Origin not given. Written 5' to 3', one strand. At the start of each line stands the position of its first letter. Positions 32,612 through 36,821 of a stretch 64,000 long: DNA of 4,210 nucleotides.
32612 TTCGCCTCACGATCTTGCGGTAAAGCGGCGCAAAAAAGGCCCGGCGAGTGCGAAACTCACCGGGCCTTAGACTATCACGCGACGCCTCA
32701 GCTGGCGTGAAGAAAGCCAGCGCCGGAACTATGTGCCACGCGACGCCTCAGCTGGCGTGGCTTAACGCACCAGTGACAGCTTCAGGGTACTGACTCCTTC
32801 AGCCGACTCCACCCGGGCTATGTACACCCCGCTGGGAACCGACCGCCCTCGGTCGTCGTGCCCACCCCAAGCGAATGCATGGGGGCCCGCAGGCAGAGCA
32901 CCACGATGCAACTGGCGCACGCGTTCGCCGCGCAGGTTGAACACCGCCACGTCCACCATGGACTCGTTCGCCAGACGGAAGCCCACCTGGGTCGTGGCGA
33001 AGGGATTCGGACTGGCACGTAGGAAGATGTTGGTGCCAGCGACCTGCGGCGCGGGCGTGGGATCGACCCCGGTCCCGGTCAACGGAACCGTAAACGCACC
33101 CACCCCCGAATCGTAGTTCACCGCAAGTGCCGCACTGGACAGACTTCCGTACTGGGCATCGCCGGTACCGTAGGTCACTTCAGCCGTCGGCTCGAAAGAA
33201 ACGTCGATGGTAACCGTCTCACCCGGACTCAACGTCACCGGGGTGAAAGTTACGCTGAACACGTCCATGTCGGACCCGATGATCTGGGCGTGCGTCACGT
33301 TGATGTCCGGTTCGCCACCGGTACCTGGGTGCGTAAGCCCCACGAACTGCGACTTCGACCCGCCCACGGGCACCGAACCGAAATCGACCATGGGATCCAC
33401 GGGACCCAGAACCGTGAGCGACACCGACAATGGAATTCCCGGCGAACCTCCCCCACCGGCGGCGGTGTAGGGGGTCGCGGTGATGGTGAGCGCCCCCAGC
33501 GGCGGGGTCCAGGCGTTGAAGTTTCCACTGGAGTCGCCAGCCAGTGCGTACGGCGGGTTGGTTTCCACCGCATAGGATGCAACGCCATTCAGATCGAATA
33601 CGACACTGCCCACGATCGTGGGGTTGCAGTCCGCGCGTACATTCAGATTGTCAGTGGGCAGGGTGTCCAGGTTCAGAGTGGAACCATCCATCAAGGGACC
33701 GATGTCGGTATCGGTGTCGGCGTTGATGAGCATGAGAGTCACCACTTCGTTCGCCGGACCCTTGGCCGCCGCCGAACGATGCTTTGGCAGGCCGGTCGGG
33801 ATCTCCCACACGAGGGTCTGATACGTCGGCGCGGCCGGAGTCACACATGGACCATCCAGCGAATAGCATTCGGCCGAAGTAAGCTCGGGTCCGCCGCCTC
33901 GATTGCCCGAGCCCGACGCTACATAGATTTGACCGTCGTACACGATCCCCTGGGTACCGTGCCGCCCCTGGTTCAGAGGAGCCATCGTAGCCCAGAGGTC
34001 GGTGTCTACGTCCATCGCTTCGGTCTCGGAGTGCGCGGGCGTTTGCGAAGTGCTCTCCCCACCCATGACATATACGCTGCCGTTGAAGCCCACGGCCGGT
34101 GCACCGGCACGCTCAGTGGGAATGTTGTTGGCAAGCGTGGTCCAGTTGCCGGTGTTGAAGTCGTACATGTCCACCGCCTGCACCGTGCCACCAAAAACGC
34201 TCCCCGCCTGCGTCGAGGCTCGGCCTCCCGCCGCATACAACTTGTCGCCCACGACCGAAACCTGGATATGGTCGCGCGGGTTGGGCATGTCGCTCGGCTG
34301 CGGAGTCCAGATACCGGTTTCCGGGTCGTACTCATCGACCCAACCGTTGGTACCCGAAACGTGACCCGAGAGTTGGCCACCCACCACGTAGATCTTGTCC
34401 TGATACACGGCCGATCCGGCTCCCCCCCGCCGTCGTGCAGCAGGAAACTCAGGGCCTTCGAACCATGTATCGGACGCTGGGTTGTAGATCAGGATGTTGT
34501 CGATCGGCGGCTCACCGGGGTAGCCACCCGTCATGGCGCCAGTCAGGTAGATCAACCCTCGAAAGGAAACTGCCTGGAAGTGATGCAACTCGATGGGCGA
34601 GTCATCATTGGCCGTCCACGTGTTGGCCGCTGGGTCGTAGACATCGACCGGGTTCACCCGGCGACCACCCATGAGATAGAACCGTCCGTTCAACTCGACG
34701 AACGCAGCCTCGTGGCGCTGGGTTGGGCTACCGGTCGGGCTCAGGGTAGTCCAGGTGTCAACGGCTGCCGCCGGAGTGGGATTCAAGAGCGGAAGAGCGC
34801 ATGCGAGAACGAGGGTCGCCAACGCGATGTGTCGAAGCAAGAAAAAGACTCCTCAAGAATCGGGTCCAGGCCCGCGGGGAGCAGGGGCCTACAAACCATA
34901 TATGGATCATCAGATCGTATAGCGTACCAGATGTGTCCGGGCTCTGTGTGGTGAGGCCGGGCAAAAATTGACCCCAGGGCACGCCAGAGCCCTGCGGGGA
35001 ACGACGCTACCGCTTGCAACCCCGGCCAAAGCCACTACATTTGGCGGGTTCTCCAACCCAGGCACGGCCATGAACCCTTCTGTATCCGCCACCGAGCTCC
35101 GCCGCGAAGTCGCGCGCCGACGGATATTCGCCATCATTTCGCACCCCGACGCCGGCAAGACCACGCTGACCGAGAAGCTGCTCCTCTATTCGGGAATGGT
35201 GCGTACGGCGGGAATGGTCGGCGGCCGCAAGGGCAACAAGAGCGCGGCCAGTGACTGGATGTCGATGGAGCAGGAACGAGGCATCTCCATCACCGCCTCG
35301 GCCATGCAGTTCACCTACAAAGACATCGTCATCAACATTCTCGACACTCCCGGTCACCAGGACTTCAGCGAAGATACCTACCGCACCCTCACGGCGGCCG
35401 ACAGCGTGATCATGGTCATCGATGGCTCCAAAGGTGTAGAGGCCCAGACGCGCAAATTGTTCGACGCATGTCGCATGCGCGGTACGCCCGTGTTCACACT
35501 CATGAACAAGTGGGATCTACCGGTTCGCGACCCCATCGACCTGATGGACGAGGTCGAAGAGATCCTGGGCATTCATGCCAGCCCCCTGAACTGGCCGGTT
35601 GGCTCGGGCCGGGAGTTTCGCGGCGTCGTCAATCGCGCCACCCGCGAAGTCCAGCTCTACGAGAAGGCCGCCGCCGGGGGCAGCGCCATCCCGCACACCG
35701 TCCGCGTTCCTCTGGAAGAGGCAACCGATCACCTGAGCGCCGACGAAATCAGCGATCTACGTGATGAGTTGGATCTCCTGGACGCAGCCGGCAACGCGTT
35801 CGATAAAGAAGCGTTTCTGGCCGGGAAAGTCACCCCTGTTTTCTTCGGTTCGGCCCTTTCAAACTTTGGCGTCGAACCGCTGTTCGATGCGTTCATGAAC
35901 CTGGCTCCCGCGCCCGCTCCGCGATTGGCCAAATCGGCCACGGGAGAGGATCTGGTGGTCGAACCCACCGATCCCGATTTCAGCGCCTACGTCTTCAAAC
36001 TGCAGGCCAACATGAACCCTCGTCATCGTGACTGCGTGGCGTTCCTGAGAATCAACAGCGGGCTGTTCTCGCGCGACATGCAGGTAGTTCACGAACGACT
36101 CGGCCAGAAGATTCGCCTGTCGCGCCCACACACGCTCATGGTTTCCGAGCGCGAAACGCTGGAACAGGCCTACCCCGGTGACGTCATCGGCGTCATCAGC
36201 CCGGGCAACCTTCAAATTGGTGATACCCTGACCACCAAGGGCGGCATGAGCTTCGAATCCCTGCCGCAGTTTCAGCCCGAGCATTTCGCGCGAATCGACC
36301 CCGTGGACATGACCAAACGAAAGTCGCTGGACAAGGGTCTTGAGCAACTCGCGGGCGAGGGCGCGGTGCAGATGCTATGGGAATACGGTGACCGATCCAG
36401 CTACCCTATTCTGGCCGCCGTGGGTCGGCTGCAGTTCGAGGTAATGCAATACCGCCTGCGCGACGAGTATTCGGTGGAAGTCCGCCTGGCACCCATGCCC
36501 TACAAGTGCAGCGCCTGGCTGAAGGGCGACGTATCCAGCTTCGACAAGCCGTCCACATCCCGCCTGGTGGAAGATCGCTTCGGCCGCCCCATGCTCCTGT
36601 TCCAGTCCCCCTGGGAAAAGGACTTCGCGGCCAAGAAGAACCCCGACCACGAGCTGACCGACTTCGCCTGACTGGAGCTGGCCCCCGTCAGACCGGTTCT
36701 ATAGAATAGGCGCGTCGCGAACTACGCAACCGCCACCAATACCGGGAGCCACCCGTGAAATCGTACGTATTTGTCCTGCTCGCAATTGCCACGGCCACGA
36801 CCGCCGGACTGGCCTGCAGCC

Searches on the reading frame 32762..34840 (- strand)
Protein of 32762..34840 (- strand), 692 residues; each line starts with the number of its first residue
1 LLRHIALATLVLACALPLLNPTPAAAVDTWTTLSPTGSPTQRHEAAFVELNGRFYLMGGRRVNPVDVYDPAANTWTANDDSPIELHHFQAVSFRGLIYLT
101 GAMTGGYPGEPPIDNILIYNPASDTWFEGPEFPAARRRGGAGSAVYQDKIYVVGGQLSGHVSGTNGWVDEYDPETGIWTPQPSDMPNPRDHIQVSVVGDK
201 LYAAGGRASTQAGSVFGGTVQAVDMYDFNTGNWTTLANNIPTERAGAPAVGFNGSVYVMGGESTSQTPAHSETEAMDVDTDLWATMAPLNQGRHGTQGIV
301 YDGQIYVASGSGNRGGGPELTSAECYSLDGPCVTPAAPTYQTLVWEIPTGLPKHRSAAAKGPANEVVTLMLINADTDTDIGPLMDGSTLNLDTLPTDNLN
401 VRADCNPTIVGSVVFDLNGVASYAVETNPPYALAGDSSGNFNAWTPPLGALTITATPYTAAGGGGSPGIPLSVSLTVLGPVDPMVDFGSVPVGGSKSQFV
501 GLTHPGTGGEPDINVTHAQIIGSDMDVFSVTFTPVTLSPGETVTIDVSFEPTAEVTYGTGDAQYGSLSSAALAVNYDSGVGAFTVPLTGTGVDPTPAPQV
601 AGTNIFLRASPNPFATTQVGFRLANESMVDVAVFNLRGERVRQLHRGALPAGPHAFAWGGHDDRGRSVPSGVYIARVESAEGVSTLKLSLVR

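Call 37: search_protein_families(library=pfam, proteins=[window:32762-34840:-], max_evalue=0.001)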
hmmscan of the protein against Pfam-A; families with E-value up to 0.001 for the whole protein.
window:32762-34840:- (692 aa): 12 families
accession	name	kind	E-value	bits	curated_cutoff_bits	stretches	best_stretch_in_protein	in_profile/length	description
PF01344.31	Kelch_1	-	3.1e-33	113.3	20.1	3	137-183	1-44/46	Kelch motif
PF13964.12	Kelch_6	-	3.4e-26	90.7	25.3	1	87-136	4-50/50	Kelch motif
PF25210.1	Kelch_FKB95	-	4.6e-24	85.9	70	2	105-207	49-150/268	FKB95, Kelch-repeats domain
PF24681.1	Kelch_KLHDC2_KLHL20_DRC7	-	3.7e-23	82.4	50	2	143-312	4-174/221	KLHDC2/KLHL20/DRC7 Kelch-repeats domain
PF24981.1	Beta-prop_ATRN-LZTR1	-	7.9e-20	71.7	50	2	28-262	25-280/289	Attractin/LZTR1 beta-propeller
PF07646.21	Kelch_2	-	5e-15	55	21.3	0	137-175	1-38/48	Kelch motif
PF13415.12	Kelch_3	-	3.7e-14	52.9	22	0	148-191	2-42/48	Galactose oxidase, central domain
PF13418.12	Kelch_4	-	7.5e-13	48.6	21.6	0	137-186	2-48/49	Galactose oxidase, central domain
PF24996.1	NANM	-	3.3e-12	46.4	45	1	178-265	43-128/350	N-acetylneuraminate epimerase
PF15780.11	ASH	-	1.8e-10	41.3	27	1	480-556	7-81/98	Abnormal spindle-like microcephaly-assoc'd, ASPM-SPD-2-Hydin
PF13860.13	FlgD_ig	-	7e-09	36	27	1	618-680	11-76/79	FlgD Ig-like domain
PF22544.2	HYDIN_VesB_CFA65-like_Ig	-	0.00028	21.5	25.5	0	484-553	9-74/100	HYDIN/CFA65/VesB-like, Ig-like domain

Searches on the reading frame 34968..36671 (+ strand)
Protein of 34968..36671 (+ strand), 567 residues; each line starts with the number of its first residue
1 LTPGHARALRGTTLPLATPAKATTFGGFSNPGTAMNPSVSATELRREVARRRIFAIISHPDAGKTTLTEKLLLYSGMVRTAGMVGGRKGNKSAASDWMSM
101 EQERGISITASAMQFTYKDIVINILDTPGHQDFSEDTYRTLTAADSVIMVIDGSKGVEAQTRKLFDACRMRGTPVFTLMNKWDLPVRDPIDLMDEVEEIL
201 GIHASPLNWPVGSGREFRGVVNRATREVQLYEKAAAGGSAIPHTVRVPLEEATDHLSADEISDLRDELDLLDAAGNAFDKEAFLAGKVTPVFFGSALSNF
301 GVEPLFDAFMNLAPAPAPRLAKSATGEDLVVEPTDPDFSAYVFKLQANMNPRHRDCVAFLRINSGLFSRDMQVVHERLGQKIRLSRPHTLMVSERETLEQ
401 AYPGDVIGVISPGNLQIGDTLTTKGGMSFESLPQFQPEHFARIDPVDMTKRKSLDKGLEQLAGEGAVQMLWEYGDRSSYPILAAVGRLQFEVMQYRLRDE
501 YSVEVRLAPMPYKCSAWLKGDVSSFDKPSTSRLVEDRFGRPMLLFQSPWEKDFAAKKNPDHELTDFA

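Call 37: search_protein_families(library=pfam, proteins=[window:34968-36671:+], max_evalue=0.001)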
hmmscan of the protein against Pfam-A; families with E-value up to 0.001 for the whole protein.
window:34968-36671:+ (567 aa): 6 families
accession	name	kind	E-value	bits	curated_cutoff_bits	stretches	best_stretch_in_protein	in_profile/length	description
PF00009.33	GTP_EFTU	-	6.4e-50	169.8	26.5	1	50-314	2-187/188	Elongation factor Tu GTP binding domain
PF16658.11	RF3_C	-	1.8e-38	131.8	40.1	1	429-552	1-129/132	Class II release factor RF3, C-terminal domain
PF22042.2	EF-G_D2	-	3.2e-21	75.7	27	1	338-423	2-83/84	Elongation factor G domain 2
PF01926.29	MMR_HSR1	-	2.2e-06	28.2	21.9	1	55-181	3-113/113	50S ribosome-binding GTPase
PF03144.31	GTP_EFTU_D2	-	3.2e-06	27.9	30.3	1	357-422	3-73/73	Elongation factor Tu domain 2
PF14492.12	EFG_III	-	0.00025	21.5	27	1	437-508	4-74/75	Elongation Factor G, domain III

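Call 52: find_homologous_proteins(query=window:34968-36671:+, max_evalue=1e-50)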
Query window:34968-36671:+ (567 aa): 8000 proteins with E <= 1e-50 among 8000 candidates; the best 120 are listed.
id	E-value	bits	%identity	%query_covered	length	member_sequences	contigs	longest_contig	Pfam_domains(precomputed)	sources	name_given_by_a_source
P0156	0.0e+0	1209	100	94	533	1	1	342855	PF01926.30,PF00009.34,PF16658.12,PF03144.32,PF22042.3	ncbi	-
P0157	2.8e-280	949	77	94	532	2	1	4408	PF01926.30,PF00009.34,PF16658.12,PF03144.32,PF22042.3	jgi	jgi:peptide chain release factor 3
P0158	4.9e-274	928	76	94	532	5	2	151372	PF01926.30,PF00009.34,PF16658.12,PF03144.32,PF22042.3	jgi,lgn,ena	jgi:peptide chain release factor 3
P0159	6.6e-272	921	74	94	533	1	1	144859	PF01926.30,PF00009.34,PF16658.12,PF03144.32,PF22042.3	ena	-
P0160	1.2e-271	921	74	94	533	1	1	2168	PF01926.30,PF00009.34,PF16658.12,PF03144.32,PF22042.3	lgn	-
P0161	2.7e-271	919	75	94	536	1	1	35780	PF01926.30,PF00009.34,PF16658.12,PF03144.32,PF22042.3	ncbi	-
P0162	2.6e-267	906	74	94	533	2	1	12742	PF01926.30,PF00009.34,PF16658.12,PF22042.3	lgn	-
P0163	1.6e-264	897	74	93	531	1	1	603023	PF01926.30,PF00009.34,PF16658.12,PF03144.32,PF22042.3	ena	-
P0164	2.8e-264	896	73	94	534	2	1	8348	PF01926.30,PF00009.34,PF16658.12,PF03144.32,PF22042.3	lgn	-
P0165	2.5e-263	893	73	93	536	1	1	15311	PF01926.30,PF00009.34,PF16658.12,PF22042.3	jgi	jgi:peptide chain release factor 3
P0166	3.9e-238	810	67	92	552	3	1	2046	PF01926.30,PF00009.34,PF16658.12,PF22042.3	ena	-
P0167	2.0e-237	808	65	93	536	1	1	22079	PF01926.30,PF00009.34,PF16658.12,PF22042.3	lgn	-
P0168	3.7e-236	803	66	93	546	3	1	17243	PF01926.30,PF00009.34,PF16658.12,PF03144.32,PF22042.3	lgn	-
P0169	1.0e-235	802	66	93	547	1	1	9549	PF01926.30,PF00009.34,PF16658.12,PF03144.32,PF22042.3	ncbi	-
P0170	3.2e-234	797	64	93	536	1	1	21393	PF00009.34,PF16658.12,PF22042.3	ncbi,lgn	-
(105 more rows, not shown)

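Call 53: find_encoding_contigs(protein=P0156, flank=2000, max_places=2)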
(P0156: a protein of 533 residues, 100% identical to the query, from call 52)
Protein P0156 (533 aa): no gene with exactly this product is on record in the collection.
